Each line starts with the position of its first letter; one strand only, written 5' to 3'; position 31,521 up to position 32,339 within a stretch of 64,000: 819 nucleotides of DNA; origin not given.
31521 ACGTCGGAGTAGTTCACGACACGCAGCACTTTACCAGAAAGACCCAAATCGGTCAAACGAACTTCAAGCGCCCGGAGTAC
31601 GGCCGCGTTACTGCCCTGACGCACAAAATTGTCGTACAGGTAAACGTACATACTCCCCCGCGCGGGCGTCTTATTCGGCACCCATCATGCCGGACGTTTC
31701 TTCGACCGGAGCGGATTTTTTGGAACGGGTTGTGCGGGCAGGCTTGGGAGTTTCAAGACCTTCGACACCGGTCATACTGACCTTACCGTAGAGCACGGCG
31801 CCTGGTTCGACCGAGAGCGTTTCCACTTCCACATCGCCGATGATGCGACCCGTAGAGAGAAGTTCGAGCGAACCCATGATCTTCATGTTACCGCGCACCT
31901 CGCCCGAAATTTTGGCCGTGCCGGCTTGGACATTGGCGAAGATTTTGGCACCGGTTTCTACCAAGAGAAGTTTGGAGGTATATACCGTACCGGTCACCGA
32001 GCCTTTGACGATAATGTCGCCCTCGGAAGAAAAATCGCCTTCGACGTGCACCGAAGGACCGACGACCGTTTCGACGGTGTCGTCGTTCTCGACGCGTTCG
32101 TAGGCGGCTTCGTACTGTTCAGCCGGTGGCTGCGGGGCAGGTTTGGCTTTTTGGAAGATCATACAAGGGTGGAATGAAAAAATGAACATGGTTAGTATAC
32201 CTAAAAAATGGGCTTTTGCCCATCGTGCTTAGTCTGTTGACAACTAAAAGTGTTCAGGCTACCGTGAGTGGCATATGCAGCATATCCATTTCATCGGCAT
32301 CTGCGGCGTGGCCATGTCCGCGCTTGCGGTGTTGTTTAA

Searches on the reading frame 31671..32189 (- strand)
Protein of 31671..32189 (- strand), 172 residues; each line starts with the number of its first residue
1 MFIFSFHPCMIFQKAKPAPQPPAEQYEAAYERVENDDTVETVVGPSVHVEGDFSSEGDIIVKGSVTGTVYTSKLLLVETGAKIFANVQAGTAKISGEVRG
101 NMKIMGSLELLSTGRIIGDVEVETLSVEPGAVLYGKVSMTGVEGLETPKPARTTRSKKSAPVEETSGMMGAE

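Call 85: search_protein_families(library=pfam, proteins=[window:31671-32189:-], max_evalue=0.01)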
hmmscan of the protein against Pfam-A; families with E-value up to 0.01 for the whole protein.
window:31671-32189:- (172 aa): 1 family
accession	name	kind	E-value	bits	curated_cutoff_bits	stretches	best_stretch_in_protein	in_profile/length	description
PF04519.19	Bactofilin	-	4.9e-23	81.7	27.9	1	41-137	1-97/98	Polymer-forming cytoskeletal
